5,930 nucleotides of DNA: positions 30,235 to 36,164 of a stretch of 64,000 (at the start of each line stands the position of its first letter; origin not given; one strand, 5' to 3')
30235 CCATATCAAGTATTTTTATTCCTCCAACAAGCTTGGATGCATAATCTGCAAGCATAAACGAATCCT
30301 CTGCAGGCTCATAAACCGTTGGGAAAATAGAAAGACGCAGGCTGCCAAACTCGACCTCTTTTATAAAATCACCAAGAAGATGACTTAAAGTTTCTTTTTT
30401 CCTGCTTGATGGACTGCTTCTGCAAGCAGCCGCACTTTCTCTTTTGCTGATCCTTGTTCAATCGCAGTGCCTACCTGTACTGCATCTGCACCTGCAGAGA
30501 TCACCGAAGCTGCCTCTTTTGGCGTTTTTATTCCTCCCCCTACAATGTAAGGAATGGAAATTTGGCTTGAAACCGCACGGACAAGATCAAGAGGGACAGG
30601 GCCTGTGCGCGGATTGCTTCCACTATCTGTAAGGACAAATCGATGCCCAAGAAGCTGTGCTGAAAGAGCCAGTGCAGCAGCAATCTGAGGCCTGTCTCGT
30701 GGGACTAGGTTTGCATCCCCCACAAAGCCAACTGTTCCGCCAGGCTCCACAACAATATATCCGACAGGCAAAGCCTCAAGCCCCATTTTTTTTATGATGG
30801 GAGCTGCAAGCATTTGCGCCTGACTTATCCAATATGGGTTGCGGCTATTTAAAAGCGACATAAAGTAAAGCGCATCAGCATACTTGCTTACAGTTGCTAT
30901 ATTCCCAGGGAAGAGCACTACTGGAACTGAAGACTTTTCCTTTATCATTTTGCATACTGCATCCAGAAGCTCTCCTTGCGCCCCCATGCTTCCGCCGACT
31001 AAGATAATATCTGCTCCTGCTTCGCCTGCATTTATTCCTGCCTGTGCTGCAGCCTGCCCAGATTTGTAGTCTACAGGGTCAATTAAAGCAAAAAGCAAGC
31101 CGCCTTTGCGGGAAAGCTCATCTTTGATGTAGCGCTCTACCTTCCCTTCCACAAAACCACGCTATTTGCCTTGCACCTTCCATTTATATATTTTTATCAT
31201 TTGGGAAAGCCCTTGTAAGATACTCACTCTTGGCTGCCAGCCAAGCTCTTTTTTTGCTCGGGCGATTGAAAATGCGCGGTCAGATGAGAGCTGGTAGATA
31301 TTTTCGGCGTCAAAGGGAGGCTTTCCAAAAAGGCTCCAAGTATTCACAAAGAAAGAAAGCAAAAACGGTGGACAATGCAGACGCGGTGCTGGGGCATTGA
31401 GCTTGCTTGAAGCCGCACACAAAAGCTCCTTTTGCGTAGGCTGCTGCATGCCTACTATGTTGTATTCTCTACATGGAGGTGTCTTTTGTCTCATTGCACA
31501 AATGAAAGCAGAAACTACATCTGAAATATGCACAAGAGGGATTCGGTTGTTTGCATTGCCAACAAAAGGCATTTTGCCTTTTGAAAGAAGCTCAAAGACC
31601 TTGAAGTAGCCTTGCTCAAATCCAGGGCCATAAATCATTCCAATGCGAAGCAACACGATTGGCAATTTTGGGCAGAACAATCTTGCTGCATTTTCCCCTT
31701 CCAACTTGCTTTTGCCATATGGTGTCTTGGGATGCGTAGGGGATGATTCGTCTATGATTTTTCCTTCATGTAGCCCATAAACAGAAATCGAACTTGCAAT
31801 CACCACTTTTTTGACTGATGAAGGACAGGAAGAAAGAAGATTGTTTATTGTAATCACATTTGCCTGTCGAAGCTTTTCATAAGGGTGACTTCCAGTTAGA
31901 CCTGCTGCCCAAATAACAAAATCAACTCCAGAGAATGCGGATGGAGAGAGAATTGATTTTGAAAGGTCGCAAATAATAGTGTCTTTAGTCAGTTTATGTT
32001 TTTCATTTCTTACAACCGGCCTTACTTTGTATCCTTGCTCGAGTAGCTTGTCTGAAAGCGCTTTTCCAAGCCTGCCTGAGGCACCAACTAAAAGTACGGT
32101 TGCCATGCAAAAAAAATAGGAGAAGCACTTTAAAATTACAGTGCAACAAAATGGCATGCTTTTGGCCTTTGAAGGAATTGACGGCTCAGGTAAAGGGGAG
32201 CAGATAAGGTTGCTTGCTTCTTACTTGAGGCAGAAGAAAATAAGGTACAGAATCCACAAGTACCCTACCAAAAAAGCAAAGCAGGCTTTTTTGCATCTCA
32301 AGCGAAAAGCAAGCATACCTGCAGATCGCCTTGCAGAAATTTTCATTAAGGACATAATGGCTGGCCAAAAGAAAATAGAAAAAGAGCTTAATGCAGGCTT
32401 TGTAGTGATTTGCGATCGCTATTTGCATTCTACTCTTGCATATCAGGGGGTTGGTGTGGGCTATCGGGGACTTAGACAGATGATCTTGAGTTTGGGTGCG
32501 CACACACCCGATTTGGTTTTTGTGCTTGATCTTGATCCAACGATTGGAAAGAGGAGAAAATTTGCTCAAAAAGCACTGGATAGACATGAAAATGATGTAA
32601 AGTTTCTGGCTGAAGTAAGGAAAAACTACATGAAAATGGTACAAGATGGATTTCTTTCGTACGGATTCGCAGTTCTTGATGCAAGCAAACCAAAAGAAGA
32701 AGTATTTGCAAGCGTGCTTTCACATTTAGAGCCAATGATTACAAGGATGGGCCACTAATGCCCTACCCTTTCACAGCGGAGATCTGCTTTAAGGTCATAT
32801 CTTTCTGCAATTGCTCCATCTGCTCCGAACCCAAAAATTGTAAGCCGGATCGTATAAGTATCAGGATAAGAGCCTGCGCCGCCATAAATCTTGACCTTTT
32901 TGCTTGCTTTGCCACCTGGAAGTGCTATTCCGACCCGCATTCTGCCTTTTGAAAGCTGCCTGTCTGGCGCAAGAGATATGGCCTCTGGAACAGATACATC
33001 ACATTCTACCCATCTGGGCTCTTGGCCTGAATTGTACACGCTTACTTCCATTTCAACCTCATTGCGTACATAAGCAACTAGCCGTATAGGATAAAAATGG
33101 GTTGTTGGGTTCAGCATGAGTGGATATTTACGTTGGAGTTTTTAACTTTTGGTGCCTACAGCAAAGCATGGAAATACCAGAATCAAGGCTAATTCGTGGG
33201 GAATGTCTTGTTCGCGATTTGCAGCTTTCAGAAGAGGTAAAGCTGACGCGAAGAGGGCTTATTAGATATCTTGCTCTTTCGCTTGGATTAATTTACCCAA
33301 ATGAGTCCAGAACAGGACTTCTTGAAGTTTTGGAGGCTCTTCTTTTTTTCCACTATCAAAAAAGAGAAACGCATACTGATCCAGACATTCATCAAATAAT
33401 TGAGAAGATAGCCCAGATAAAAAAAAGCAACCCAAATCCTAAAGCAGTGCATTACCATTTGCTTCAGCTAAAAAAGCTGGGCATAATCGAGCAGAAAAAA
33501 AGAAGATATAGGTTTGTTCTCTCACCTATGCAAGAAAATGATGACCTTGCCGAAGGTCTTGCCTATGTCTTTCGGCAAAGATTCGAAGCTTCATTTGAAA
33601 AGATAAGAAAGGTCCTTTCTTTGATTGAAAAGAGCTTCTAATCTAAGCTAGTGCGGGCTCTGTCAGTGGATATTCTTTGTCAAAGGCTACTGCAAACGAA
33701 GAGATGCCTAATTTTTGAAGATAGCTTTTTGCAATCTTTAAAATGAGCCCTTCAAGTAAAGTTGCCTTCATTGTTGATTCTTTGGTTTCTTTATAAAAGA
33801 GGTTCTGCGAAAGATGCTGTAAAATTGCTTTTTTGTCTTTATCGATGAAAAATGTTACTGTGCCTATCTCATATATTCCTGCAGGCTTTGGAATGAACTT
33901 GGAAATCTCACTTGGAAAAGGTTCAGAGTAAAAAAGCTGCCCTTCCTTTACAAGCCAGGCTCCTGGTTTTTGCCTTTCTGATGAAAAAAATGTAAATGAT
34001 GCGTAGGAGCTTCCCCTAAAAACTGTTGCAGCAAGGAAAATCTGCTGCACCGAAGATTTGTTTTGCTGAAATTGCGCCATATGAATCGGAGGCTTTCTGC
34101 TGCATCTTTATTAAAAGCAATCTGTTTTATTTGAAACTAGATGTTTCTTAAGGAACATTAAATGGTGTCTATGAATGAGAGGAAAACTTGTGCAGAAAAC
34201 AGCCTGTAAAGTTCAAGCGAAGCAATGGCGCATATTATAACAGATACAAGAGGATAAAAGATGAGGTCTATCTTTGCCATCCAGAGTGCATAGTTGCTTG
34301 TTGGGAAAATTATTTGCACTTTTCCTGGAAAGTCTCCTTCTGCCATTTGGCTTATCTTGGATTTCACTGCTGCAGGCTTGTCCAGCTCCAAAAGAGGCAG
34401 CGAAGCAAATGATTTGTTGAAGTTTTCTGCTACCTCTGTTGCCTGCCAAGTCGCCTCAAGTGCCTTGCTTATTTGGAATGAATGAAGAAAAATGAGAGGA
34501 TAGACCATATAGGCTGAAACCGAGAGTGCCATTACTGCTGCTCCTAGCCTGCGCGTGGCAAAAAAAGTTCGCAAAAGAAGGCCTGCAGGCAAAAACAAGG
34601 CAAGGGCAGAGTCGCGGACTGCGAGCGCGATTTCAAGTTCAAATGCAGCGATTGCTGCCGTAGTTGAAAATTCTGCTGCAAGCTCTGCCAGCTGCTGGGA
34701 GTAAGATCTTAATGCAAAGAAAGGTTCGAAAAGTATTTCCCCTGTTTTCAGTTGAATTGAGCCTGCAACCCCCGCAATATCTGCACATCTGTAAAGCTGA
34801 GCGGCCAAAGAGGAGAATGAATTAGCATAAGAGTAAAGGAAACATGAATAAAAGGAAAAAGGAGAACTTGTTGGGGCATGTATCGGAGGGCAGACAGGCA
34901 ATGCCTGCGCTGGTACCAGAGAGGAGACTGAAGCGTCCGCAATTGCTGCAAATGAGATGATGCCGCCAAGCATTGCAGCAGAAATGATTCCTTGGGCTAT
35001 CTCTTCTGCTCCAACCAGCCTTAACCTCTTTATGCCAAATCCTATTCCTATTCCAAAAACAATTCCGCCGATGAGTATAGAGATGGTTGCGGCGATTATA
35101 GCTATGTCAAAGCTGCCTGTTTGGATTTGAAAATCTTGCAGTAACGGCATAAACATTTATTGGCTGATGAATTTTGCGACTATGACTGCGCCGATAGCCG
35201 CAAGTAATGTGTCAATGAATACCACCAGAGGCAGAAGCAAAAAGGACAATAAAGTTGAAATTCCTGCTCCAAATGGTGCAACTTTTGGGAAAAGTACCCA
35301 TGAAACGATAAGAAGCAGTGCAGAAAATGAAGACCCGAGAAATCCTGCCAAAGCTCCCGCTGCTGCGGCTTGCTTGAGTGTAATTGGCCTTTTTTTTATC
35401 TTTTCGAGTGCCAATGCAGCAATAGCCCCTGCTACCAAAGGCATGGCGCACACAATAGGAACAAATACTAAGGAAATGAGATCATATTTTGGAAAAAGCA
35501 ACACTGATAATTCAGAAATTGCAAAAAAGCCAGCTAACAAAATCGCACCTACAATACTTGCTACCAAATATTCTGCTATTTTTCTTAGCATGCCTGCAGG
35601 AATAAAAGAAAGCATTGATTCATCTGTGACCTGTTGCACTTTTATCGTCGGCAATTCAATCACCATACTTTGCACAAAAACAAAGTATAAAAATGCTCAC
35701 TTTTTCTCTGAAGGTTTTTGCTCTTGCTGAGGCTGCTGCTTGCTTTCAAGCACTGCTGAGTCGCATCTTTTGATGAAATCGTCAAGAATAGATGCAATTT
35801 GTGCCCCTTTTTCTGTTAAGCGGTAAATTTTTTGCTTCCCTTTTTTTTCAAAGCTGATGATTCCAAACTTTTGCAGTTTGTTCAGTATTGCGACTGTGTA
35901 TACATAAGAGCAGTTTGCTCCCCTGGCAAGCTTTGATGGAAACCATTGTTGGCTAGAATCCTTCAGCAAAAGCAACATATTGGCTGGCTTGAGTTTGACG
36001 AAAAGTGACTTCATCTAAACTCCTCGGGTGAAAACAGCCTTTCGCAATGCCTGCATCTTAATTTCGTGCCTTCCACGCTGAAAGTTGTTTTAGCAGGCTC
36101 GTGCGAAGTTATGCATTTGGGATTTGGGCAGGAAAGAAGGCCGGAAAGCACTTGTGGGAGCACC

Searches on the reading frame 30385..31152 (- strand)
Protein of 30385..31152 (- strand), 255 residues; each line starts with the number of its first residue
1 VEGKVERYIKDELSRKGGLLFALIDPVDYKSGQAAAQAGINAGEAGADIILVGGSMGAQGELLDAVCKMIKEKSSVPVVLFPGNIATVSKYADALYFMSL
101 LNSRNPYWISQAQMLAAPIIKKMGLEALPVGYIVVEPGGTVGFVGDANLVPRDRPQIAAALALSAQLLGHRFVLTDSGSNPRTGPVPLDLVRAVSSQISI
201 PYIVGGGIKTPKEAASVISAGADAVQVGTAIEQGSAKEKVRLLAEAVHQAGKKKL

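Call 20: search_protein_families(library=pfam, proteins=[window:30385-31152:-], max_evalue=0.001)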
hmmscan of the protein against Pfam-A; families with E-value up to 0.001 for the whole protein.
window:30385-31152:- (255 aa): 8 families
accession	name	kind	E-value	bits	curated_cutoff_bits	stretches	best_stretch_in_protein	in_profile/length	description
PF01884.23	PcrB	-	1e-46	159.7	23.9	1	42-243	26-222/226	PcrB family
PF00977.27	His_biosynth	-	1e-08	35.4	23.6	1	182-254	56-123/228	Histidine biosynthesis protein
PF05690.20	ThiG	-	1.2e-07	31.8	23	1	189-250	165-223/247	Thiazole biosynthesis protein ThiG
PF01180.27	DHO_dh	-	2.2e-07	30.8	27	1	185-233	224-274/291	Dihydroorotate dehydrogenase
PF00478.31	IMPDH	-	6.3e-07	29.2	25.6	0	189-229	134-174/345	IMP dehydrogenase / GMP reductase domain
PF04131.20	NanE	-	3.2e-06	26.9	27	1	188-232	134-177/192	Putative N-acetylmannosamine-6-phosphate epimerase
PF03060.21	NMO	-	2.6e-05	24.2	28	1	189-230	183-224/331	Nitronate monooxygenase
PF02581.23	TMP-TENI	-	0.00027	20.8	27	1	179-231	129-180/180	Thiamine monophosphate synthase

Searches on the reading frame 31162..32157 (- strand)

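Call 20: search_protein_families(library=pfam, proteins=[window:31162-32157:-], max_evalue=0.001)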
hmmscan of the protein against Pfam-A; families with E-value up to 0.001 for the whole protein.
window:31162-32157:- (331 aa): 7 families
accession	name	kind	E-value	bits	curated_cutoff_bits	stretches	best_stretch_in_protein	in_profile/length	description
PF01370.27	Epimerase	-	6.6e-27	94.9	20.9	1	21-234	1-239/240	NAD dependent epimerase/dehydratase family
PF16363.11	GDP_Man_Dehyd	-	5.6e-17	62.6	27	1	97-244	99-257/332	GDP-mannose 4,6 dehydratase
PF04321.23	RmlD_sub_bind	-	7.3e-13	48.7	27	1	20-207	2-183/287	RmlD substrate binding domain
PF01073.25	3Beta_HSD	-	2.2e-11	43.7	22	1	23-231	2-238/280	3-beta hydroxysteroid dehydrogenase/isomerase family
PF07993.18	NAD_binding_4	-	4.8e-10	39.5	20.1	1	78-189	89-220/258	Male sterility protein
PF13460.12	NAD_binding_10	-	3.8e-09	37.1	27.2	1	25-133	1-108/184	NAD(P)H-binding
PF05368.20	NmrA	-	2.8e-06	27.6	27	1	20-84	4-76/298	NmrA-like family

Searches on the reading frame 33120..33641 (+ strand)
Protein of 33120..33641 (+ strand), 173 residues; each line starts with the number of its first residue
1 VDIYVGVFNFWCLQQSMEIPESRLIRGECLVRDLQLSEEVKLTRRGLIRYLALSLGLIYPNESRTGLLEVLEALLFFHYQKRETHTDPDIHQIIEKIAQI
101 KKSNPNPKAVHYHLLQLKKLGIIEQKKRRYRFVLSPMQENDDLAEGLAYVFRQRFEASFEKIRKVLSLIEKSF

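Call 20: search_protein_families(library=pfam, proteins=[window:33120-33641:+], max_evalue=0.001)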
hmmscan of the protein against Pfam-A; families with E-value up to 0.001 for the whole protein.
window:33120-33641:+ (173 aa): 0 families

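Call 46: search_protein_families(library=pfam, proteins=[window:33120-33641:+], max_evalue=5)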
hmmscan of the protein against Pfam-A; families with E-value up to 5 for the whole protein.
window:33120-33641:+ (173 aa): 2 families
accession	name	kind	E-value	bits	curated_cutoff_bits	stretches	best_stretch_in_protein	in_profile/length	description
PF01022.26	HTH_5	-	0.082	13.2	22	1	106-124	28-46/47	Bacterial regulatory protein, arsR family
PF13412.12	HTH_24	-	0.2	11.7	21.9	1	107-124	31-48/48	Winged helix-turn-helix DNA-binding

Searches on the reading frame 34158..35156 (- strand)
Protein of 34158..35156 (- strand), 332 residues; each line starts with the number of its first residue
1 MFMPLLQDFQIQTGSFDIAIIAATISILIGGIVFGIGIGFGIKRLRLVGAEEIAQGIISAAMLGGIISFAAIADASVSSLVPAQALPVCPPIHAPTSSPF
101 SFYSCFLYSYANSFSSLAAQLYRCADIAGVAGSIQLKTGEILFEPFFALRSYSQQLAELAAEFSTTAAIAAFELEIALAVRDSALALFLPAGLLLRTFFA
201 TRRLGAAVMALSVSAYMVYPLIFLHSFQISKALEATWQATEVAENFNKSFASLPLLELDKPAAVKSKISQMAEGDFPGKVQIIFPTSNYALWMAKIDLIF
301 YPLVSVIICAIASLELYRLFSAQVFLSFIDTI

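Call 20: search_protein_families(library=pfam, proteins=[window:34158-35156:-], max_evalue=0.001)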
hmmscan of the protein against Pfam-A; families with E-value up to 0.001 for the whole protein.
window:34158-35156:- (332 aa): 0 families

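Call 46: search_protein_families(library=pfam, proteins=[window:34158-35156:-], max_evalue=5)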
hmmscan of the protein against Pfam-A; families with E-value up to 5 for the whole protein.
window:34158-35156:- (332 aa): 2 families
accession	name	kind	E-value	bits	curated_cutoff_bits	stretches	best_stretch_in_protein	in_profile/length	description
PF16065.10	DUF4807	-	0.093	12.8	27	1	106-151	27-72/126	Domain of unknown function (DUF4807)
PF22285.2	DUF6962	-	0.77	10.2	27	1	159-233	98-172/198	Family of unknown function (DUF6962)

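Call 70: search_solved_structures(query=window:34158-35156:-, max_evalue=10)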
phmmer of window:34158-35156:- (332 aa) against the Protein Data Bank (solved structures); distinct sequences matched with E-value up to 10: 2.
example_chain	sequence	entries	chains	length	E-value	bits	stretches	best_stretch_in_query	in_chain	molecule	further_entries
5vpu_A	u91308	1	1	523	1.8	11.2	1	252-315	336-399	2,3-bisphosphoglycerate-independent phosphoglycerate mutase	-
9va8_A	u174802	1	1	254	2.8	10.5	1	87-130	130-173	Cathepsin B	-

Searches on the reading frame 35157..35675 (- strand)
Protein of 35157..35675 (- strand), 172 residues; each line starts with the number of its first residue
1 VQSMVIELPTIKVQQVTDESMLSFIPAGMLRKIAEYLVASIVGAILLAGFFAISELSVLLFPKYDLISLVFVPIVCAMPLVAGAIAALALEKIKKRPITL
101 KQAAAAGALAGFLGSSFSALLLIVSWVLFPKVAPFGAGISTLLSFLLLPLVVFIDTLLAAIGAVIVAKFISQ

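Call 20: search_protein_families(library=pfam, proteins=[window:35157-35675:-], max_evalue=0.001)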
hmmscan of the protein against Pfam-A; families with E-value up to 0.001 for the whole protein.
window:35157-35675:- (172 aa): 0 families

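Call 46: search_protein_families(library=pfam, proteins=[window:35157-35675:-], max_evalue=5)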
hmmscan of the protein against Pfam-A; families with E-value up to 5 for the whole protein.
window:35157-35675:- (172 aa): 1 family
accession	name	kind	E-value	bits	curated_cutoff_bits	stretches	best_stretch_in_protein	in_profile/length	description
PF17647.6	DUF5518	-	0.014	15.9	27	1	99-165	44-112/116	Family of unknown function (DUF5518)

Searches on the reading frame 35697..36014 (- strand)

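Call 46: search_protein_families(library=pfam, proteins=[window:35697-36014:-], max_evalue=5)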
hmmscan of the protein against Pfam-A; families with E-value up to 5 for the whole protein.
window:35697-36014:- (105 aa): 14 families
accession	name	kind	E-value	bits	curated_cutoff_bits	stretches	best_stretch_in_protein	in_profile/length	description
PF14947.12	HTH_45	-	1e-06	29.1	25.5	1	25-82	21-74/77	Winged helix-turn-helix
PF14277.12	DUF4364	-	6.2e-05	23.3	26.9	1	35-82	31-78/162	Domain of unknown function (DUF4364)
PF22665.2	DUF6293_C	-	0.001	20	27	1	42-76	66-100/101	DUF6293 C-terminal winged helix domain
PF03551.20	PadR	-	0.0058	17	27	1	43-72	37-71/75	Transcriptional regulator PadR-like family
PF13463.12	HTH_27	-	0.014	16.1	22.2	1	29-70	24-68/68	Winged helix DNA-binding domain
PF02082.26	Rrf2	-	0.015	15.9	30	1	15-74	13-73/132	Iron-dependent Transcriptional regulator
PF01638.23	HxlR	-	0.03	14.6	20.8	1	41-82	37-81/91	HxlR-like helix-turn-helix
PF07381.18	EarA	-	0.047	14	22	1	49-76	61-89/90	EarA-like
PF22713.1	SNaCT6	-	0.061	14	27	1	38-87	69-116/119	Short NACHT-associated C-Terminal domain, family 6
PF04458.17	DUF505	-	0.072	11.9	28.7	1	42-76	369-405/622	Protein of unknown function (DUF505)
PF08100.18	Dimerisation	-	0.096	13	25.6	1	16-69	33-86/93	O-methyltransferase dimerisation domain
PF20008.5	DUF6429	-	0.15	12.2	31.6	1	42-75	30-62/71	Domain of unknown function (DUF6429)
PF07848.18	PaaX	-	0.16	12.7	24.8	1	44-70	44-70/70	PaaX-like protein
PF25213.1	HVO_A0261_N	-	0.17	12.2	35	1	26-86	27-83/86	HVO_A0261 N-terminal domain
